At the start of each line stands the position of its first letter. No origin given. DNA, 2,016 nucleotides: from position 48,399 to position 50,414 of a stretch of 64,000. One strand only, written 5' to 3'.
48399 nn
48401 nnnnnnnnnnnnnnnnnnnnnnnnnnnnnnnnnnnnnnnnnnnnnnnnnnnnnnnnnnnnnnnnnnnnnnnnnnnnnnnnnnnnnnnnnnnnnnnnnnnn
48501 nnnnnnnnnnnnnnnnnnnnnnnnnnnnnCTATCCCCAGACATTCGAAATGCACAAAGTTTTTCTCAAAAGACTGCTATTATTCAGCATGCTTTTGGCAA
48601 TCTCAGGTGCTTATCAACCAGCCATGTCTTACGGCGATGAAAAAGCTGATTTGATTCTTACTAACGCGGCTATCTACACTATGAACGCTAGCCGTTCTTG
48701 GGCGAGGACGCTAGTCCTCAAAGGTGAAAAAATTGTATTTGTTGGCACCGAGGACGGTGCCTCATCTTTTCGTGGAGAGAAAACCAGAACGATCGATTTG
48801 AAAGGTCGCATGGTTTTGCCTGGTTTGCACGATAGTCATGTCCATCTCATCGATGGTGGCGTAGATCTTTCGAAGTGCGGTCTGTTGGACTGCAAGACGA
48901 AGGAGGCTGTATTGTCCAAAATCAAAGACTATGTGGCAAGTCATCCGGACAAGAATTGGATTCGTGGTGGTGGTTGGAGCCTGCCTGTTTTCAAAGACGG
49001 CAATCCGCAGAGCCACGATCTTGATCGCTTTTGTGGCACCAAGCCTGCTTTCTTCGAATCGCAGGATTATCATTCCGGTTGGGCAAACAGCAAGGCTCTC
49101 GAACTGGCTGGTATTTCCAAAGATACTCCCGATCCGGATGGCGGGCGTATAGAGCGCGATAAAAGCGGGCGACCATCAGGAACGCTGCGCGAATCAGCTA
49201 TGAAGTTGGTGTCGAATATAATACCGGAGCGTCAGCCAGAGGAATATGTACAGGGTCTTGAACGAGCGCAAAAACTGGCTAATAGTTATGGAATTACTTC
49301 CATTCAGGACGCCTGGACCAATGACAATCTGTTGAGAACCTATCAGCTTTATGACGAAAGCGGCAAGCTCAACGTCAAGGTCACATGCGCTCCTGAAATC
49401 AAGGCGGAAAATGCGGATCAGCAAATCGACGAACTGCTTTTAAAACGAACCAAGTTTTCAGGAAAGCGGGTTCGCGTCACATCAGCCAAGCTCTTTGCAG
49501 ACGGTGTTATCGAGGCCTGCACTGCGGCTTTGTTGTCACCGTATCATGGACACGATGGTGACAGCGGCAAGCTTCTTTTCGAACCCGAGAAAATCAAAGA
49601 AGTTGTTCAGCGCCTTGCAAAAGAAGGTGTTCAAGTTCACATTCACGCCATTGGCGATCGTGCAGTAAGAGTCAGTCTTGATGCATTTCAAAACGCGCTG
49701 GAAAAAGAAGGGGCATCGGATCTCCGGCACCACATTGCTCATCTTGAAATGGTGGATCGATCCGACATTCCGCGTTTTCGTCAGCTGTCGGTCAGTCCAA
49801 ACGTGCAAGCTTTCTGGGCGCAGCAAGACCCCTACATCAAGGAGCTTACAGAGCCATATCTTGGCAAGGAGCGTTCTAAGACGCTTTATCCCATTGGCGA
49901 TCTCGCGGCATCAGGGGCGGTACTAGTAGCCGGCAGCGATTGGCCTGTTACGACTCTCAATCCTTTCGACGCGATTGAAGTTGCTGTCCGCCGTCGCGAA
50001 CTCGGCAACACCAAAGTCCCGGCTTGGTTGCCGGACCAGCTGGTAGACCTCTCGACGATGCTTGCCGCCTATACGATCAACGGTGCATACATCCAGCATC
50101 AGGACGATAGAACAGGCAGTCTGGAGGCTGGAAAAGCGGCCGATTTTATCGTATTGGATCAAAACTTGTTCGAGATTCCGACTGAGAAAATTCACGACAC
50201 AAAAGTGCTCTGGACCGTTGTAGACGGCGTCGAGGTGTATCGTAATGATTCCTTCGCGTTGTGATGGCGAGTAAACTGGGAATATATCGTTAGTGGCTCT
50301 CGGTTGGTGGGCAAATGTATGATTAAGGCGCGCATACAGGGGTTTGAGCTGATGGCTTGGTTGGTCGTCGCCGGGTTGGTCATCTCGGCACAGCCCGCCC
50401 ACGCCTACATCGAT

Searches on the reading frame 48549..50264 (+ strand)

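Call 64: search_protein_families(library=pfam, proteins=[window:48549-50264:+], max_evalue=0.00001)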
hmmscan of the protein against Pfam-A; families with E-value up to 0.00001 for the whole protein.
window:48549-50264:+ (571 aa): 2 families
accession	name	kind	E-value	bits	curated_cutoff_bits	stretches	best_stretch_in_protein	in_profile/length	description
PF07969.17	Amidohydro_3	-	2.9e-106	357.2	29.7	1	80-564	1-472/472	Amidohydrolase family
PF01979.26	Amidohydro_1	-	9.4e-17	61.7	25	1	344-561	132-343/345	Amidohydrolase family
